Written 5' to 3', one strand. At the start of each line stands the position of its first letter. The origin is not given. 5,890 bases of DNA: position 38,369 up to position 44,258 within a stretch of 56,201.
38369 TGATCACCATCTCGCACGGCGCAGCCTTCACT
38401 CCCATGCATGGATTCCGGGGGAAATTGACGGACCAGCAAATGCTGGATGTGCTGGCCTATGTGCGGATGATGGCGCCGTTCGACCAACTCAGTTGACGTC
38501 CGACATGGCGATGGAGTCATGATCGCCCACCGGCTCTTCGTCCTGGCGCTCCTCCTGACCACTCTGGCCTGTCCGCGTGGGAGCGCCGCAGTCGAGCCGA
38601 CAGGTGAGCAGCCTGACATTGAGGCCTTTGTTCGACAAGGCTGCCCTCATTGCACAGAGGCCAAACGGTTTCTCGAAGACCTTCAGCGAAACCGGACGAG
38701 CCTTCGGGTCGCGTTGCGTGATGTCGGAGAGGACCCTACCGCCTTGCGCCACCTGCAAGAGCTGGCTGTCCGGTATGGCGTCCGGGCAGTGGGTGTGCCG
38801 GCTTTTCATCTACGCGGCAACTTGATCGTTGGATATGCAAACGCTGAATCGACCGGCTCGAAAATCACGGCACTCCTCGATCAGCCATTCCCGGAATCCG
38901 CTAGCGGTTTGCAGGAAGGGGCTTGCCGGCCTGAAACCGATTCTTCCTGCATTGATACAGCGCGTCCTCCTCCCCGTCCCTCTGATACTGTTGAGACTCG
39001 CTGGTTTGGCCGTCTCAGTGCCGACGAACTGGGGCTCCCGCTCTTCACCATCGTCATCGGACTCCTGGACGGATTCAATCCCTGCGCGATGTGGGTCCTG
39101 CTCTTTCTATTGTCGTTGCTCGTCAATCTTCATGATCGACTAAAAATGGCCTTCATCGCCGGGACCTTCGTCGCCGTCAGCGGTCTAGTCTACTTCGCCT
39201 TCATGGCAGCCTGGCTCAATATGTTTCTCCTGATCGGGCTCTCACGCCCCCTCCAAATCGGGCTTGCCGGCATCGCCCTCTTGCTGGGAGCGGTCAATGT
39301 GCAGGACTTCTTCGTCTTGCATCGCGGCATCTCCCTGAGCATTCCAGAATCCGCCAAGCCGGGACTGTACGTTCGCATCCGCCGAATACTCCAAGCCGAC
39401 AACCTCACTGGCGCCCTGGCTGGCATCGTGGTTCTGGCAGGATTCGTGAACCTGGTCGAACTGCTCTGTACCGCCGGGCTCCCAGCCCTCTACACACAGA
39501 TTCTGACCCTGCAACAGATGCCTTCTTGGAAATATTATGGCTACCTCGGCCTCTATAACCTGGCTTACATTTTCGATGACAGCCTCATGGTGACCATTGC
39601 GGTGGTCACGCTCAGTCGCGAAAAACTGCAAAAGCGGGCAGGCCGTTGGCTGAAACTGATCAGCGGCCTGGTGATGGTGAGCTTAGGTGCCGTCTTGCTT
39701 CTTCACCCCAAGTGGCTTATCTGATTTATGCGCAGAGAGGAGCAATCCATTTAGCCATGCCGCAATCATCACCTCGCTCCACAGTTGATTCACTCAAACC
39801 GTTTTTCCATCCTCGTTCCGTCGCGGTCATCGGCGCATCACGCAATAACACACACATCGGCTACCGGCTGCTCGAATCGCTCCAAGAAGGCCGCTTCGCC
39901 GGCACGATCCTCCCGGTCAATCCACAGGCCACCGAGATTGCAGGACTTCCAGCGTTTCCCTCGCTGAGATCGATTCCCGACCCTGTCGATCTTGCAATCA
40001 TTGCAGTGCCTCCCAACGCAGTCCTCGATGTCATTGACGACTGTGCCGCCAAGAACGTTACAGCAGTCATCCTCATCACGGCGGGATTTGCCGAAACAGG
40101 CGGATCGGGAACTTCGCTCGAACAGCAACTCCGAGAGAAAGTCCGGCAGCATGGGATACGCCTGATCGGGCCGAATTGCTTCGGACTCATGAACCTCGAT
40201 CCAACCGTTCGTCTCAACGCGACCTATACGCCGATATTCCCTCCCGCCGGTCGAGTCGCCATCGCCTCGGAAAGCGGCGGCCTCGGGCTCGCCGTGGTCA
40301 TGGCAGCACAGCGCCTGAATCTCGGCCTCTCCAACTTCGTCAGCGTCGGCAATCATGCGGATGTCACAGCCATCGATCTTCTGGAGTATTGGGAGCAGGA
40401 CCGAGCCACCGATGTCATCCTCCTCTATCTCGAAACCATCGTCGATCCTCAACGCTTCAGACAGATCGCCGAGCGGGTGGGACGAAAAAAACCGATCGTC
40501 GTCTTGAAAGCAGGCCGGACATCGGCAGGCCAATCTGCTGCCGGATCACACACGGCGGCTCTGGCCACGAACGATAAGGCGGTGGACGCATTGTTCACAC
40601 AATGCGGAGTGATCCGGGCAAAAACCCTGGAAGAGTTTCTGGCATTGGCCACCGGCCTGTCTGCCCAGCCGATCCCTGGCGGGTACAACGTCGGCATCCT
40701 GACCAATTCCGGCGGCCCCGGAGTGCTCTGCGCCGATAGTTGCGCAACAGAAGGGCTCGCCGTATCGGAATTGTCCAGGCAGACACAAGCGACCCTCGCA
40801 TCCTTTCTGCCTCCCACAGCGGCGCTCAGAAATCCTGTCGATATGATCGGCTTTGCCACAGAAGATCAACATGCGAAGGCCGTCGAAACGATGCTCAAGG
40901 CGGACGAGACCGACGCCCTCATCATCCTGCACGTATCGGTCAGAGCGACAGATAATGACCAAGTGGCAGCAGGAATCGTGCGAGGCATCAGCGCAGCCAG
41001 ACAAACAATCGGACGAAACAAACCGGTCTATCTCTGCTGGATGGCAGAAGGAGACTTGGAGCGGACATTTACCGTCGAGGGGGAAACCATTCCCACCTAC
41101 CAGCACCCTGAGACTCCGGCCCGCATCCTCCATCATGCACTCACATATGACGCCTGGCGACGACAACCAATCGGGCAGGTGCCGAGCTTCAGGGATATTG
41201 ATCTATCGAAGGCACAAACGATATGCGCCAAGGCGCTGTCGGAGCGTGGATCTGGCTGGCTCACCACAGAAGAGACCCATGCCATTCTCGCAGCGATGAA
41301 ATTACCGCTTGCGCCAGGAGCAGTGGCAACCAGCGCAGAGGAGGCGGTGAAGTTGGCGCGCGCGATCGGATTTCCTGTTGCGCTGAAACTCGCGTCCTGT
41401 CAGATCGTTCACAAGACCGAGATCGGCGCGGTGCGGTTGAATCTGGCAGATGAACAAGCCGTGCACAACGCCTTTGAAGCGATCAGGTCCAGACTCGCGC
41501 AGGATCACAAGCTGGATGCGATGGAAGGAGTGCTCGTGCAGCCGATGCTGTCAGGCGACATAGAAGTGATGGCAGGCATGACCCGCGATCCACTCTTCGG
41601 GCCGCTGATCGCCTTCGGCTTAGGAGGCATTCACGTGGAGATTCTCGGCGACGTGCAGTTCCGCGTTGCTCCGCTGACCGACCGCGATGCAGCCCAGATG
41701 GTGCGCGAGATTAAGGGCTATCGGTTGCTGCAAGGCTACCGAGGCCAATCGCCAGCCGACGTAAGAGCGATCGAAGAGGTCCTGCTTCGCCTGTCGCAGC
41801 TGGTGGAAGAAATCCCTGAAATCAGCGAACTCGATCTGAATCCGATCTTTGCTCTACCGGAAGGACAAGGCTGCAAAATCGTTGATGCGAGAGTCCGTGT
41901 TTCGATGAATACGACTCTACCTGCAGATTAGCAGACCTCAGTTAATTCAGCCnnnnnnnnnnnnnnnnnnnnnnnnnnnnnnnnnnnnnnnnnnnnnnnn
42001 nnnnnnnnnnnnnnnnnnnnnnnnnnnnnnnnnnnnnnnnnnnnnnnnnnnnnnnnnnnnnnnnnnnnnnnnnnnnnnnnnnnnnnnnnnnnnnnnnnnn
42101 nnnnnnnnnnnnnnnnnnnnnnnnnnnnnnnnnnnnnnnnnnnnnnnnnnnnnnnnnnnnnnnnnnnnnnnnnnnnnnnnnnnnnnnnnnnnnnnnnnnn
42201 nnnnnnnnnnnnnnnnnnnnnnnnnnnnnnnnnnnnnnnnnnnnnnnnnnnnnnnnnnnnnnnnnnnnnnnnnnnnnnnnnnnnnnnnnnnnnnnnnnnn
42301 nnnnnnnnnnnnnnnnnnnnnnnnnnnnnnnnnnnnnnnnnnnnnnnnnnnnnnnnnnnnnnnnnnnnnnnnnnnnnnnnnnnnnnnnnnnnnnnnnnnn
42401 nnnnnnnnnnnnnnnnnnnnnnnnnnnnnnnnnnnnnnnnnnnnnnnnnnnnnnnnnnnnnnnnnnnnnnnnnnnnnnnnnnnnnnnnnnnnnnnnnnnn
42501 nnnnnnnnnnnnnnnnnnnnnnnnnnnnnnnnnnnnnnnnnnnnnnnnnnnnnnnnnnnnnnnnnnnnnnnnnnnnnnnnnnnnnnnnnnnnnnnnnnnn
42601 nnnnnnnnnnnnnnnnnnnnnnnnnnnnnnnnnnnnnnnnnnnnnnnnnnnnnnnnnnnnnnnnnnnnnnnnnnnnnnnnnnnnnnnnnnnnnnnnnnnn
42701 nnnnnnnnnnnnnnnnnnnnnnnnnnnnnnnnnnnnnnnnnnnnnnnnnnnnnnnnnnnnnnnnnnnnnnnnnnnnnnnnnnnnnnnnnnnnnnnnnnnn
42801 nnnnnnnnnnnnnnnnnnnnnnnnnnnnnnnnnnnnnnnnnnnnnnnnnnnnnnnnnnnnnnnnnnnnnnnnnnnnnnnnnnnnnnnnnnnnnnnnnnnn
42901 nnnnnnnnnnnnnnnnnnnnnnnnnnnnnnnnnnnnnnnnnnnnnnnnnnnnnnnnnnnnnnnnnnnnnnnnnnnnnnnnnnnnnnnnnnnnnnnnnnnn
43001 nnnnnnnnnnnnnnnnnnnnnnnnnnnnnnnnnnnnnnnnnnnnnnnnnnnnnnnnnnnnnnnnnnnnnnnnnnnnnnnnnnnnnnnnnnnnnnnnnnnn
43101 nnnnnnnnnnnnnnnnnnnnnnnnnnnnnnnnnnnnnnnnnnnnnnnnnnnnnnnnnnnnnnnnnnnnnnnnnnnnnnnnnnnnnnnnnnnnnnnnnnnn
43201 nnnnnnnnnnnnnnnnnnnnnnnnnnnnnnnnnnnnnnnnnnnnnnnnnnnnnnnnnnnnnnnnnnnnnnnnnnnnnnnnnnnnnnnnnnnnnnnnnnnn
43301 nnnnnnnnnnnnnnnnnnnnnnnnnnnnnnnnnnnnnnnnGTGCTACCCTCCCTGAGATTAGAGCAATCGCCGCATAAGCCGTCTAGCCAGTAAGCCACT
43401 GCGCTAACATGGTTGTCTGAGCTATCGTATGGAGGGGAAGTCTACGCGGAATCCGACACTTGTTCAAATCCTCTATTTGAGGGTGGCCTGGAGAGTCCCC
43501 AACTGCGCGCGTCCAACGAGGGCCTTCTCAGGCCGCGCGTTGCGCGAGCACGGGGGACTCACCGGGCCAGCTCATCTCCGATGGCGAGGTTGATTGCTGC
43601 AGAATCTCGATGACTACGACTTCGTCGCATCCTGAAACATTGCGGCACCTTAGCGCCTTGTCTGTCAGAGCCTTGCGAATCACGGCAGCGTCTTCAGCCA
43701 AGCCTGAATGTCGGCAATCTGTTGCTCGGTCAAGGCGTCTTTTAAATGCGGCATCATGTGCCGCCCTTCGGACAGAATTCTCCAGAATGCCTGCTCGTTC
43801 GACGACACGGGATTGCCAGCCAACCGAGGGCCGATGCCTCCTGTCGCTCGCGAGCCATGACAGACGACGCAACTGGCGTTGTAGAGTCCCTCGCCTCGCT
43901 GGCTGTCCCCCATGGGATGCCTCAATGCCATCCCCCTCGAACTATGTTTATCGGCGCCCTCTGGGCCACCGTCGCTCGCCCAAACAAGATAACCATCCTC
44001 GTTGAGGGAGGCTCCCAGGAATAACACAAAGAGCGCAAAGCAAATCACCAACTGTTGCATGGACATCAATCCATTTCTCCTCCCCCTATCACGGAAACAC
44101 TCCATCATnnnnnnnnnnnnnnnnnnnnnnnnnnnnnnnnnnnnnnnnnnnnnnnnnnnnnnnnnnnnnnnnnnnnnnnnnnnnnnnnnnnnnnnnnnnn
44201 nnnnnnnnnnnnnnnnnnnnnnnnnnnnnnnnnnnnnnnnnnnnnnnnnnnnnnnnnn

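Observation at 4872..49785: Nine sigma-54-type -24/-12 promoter-like elements, nearly all in front of stress/dormancy/fermentation genes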

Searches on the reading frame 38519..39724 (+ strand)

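Call 14: search_protein_families(library=pfam, proteins=[window:38519-39724:+])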
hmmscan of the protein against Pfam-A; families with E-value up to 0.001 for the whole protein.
window:38519-39724:+ (401 aa): 1 family
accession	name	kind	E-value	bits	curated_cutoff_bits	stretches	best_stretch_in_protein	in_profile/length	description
PF00462.30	Glutaredoxin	-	6.3e-05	23.5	22.9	1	35-90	2-49/60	Glutaredoxin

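Call 77: search_protein_families(library=pfam, proteins=[window:38519-39724:+], max_evalue=0.01)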
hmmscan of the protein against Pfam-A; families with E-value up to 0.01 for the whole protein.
window:38519-39724:+ (401 aa): 1 family
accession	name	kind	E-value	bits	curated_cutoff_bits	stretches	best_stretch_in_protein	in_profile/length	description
PF00462.30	Glutaredoxin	-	6.3e-05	23.5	22.9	1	35-90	2-49/60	Glutaredoxin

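Call 78: search_protein_families(library=ncbifam, proteins=[window:38519-39724:+], max_evalue=0.001)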
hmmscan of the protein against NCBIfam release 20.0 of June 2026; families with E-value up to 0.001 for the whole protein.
window:38519-39724:+ (401 aa): 0 families

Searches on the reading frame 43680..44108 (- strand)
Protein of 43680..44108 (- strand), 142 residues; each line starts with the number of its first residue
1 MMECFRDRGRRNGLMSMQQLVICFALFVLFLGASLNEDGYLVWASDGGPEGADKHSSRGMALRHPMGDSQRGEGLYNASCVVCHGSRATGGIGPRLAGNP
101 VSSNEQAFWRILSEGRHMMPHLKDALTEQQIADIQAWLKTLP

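Call 14: search_protein_families(library=pfam, proteins=[window:43680-44108:-])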
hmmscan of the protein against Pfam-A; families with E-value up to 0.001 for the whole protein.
window:43680-44108:- (142 aa): 2 families
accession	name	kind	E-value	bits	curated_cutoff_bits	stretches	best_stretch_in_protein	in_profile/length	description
PF13442.11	Cytochrome_CBB3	-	1.4e-12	48.2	27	1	70-138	4-68/68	Cytochrome C oxidase, cbb3-type, subunit III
PF00034.26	Cytochrom_C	-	9.9e-09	36.8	21.3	1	70-141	2-89/90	Cytochrome c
